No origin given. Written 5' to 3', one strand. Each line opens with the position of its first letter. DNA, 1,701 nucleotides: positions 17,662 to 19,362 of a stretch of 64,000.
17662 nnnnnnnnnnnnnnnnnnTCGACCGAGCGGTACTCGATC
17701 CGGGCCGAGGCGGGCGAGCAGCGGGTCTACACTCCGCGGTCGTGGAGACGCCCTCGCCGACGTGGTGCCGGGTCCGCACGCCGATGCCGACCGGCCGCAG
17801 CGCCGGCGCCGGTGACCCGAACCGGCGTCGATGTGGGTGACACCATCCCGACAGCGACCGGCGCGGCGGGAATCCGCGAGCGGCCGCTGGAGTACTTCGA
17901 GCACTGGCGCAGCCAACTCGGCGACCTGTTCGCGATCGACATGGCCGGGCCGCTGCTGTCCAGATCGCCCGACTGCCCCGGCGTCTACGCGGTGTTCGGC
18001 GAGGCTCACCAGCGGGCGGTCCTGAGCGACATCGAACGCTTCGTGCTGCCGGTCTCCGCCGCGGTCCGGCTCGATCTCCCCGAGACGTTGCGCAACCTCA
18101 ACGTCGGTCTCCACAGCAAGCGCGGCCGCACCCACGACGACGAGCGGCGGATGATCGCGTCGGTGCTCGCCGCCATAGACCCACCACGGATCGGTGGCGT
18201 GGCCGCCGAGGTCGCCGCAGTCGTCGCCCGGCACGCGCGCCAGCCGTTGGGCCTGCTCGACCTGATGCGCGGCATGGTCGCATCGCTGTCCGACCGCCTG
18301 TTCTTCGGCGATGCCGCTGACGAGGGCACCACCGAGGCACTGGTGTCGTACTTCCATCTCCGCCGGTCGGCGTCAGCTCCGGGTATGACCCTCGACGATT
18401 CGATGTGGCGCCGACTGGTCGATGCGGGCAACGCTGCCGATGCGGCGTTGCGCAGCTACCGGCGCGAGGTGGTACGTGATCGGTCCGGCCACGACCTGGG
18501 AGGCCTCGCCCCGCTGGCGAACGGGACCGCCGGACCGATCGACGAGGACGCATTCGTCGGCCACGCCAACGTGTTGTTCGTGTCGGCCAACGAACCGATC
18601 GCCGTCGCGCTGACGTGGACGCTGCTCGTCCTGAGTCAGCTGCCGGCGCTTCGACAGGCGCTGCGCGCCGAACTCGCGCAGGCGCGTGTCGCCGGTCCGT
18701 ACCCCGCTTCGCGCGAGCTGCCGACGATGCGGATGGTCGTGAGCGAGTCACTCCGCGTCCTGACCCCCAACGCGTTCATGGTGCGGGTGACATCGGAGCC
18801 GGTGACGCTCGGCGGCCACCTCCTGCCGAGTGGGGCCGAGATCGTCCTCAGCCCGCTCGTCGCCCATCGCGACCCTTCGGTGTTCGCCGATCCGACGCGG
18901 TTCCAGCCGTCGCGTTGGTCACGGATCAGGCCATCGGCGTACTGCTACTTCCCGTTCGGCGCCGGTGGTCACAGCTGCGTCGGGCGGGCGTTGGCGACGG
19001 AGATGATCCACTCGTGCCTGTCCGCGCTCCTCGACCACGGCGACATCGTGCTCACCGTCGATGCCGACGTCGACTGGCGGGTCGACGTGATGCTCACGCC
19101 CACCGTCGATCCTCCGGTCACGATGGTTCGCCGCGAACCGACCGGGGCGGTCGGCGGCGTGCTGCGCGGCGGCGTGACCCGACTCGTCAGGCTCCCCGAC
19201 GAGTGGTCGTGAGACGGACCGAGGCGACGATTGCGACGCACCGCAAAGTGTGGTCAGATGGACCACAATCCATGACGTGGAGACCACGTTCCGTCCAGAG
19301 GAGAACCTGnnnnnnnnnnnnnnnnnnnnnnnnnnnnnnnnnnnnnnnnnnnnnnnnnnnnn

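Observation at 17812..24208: Compact P450 / precursor / MNIO(DUF692)+partner / B12-radical-SAM / methyltransferase RiPP cluster (aminopyruvatide-like) in an actinobacterial genome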

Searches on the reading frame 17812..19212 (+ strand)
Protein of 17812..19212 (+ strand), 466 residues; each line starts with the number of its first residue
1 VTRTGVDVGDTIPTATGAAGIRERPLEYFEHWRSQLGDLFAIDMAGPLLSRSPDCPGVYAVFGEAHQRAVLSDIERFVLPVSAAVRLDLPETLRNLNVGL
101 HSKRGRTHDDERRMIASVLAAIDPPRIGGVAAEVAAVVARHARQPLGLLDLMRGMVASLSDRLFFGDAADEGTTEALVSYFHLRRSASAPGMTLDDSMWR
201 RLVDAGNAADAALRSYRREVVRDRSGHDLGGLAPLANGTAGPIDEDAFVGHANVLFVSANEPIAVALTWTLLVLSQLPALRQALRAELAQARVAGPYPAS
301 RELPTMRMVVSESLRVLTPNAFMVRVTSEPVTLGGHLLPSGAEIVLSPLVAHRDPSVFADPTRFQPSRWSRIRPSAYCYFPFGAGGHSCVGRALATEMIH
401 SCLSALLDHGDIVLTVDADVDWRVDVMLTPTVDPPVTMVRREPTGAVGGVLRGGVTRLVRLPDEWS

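Call 3: search_protein_families(library=pfam, proteins=[window:17812-19212:+], max_evalue=0.01)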
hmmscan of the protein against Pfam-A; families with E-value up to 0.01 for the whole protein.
window:17812-19212:+ (466 aa): 1 family
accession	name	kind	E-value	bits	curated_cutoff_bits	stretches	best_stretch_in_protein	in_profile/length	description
PF00067.27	p450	-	6.2e-32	111.4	22.8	1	251-409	266-431/462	Cytochrome P450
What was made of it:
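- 17812..19212 (+): apyO-like cytochrome P450 (466 aa), predicted to cross-link Trp81 and Tyr83 of the precursor. Pfam p450 6e-32 (call 3).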

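Call 28: search_protein_families(library=ncbifam, proteins=[window:17812-19212:+], max_evalue=0.01)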
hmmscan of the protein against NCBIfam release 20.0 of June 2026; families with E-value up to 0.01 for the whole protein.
window:17812-19212:+ (466 aa): 10 families
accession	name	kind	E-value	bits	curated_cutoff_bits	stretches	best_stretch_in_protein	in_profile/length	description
NF050147.1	aminopyruv_ApyO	equivalog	1.6e-143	478.6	525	1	22-461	2-444/444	RiPP biosynthesis cytochrome P450 ApyO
NF045812.1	PentlenOxigase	equivalog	1.8e-21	76.6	800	1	251-421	243-420/444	pentalenene oxygenase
NF051859.1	AlbFlvMonOxTrpSyn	equivalog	3e-19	68.9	700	1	235-431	247-448/457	bifunctional albaflavenone monooxygenase/terpene synthase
TIGR04538.1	P450_cycloAA_1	subfamily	2.7e-12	46.2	500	1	306-408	258-364/395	cytochrome P450, cyclodipeptide synthase-associated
TIGR04515.1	P450_rel_GT_act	subfamily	2.6e-11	43.5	343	1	106-375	95-329/386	P450-derived glycosyltransferase activator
NF041802.1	P450_SolI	exception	1.8e-08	33.3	850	1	307-398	297-382/424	solanimycin biosynthesis cytochrome P450 SolI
TIGR04458.1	CYP450_TxtE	equivalog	1.3e-07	30.6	500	1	311-409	281-374/403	4-nitrotryptophan synthase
NF041177.1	Cyp119_Thmprot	equivalog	2.9e-07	29.6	680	1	308-396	244-326/368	cytochrome P450 Cyp119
NF045816.1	PentlenlactSyn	equivalog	3.3e-06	26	700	1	247-406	219-362/396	pentalenolactone synthase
NF053744.1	FAProxCypCBc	equivalog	0.00032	19.4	600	1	336-410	306-384/416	CYP152 family fatty-acid peroxygenase CypC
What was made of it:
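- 17812..19212 (+): NCBIfam ApyO NF050147 1.6e-143, 478.6 bits against a cut-off of 525, full length (call 28).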
